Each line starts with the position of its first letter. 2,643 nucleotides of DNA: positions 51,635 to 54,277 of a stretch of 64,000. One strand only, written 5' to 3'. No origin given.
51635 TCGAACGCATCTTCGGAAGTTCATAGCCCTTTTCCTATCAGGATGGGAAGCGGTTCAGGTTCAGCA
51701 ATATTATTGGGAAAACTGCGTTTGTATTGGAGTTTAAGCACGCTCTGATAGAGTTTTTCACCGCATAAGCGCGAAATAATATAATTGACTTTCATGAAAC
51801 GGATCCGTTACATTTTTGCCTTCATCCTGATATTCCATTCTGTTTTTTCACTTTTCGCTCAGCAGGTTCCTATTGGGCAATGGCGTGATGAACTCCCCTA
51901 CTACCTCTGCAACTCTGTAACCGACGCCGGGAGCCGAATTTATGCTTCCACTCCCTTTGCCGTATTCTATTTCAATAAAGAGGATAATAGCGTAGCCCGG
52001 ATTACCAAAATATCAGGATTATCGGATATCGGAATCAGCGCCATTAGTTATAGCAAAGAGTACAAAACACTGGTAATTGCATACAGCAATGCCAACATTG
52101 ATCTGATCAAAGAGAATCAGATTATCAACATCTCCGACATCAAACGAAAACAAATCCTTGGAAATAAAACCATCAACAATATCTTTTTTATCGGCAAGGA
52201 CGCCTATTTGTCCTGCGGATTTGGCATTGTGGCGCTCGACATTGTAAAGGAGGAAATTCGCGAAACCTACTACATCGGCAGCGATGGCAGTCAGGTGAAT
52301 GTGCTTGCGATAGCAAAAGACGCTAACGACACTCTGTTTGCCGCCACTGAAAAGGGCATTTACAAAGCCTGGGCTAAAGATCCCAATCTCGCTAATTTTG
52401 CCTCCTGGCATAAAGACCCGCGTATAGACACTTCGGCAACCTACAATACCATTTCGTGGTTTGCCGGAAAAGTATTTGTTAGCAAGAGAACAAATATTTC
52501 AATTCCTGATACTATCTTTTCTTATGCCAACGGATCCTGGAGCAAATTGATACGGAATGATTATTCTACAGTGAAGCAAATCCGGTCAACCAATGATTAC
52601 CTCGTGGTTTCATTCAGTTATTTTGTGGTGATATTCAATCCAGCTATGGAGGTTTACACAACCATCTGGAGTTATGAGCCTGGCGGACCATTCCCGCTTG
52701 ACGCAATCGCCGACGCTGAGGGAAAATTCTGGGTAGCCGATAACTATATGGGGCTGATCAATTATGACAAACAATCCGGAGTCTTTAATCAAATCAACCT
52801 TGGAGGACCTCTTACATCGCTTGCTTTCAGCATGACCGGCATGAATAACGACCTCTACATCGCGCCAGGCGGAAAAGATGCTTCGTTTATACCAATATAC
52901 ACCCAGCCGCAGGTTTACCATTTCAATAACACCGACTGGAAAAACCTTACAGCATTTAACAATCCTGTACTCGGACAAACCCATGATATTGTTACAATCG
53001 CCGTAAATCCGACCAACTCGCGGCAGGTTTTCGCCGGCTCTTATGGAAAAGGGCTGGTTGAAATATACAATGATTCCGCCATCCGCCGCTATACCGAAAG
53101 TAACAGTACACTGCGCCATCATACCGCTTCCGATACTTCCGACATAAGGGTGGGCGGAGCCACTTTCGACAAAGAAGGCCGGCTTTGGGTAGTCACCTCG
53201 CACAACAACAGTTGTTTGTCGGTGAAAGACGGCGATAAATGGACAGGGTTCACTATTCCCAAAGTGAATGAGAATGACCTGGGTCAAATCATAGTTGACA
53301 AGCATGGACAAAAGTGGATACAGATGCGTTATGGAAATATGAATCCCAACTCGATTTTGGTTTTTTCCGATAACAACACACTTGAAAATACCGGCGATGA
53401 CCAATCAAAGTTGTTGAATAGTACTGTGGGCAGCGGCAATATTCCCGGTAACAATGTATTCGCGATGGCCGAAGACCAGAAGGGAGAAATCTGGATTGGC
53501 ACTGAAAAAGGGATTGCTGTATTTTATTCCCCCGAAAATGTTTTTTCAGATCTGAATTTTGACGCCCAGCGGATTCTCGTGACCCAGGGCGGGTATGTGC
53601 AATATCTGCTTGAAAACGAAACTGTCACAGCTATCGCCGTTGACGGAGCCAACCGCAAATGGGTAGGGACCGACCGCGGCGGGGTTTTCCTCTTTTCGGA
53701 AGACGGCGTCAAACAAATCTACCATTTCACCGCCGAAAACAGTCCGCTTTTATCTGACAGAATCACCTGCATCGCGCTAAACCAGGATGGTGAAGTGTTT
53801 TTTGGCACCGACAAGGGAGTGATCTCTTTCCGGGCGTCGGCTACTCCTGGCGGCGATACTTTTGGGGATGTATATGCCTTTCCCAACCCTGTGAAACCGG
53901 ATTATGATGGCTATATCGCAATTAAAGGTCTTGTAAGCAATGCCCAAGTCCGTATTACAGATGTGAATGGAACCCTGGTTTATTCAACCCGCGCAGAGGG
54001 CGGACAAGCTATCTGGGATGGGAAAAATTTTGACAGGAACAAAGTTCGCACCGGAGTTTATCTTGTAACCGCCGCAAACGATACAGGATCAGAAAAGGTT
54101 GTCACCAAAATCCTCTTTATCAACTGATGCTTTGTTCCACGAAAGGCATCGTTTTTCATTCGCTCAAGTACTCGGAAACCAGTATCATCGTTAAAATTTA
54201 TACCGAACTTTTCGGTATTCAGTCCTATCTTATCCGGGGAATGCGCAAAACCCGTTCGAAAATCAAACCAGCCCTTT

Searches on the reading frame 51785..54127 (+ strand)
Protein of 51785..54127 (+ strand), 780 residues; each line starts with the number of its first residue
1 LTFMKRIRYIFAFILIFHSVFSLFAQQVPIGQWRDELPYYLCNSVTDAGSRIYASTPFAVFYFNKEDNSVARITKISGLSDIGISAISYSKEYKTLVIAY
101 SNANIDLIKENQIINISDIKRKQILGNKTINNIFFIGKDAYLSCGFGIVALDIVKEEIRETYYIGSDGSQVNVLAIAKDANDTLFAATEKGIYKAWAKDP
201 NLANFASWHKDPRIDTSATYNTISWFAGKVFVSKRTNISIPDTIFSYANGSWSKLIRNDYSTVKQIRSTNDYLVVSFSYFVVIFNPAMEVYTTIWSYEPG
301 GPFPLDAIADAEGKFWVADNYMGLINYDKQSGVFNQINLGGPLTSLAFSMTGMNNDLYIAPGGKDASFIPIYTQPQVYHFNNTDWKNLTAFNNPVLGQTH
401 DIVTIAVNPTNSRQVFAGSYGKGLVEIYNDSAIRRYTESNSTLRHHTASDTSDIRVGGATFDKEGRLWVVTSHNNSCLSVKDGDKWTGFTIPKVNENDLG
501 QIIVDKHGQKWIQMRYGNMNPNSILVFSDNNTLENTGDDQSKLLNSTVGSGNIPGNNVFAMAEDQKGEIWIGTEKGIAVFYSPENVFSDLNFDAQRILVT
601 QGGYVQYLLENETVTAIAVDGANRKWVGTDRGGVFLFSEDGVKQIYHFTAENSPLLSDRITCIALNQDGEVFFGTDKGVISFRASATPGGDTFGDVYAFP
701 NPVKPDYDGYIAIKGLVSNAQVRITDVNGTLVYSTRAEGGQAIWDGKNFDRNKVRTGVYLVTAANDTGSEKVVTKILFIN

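Call 89: search_protein_families(library=pfam, proteins=[window:51785-54127:+], max_evalue=0.00001)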
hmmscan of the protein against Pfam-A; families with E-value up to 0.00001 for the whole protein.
window:51785-54127:+ (780 aa): 2 families
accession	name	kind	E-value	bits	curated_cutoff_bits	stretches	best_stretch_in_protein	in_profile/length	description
PF21544.3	PorZ_N_b_propeller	-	2.5e-42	145.2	27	1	52-209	1-154/154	TSS9, PorZ, N-terminal beta-propeller domain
PF07494.17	Reg_prop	-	1.2e-17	62.2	20.4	0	553-574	2-23/24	Two component regulator propeller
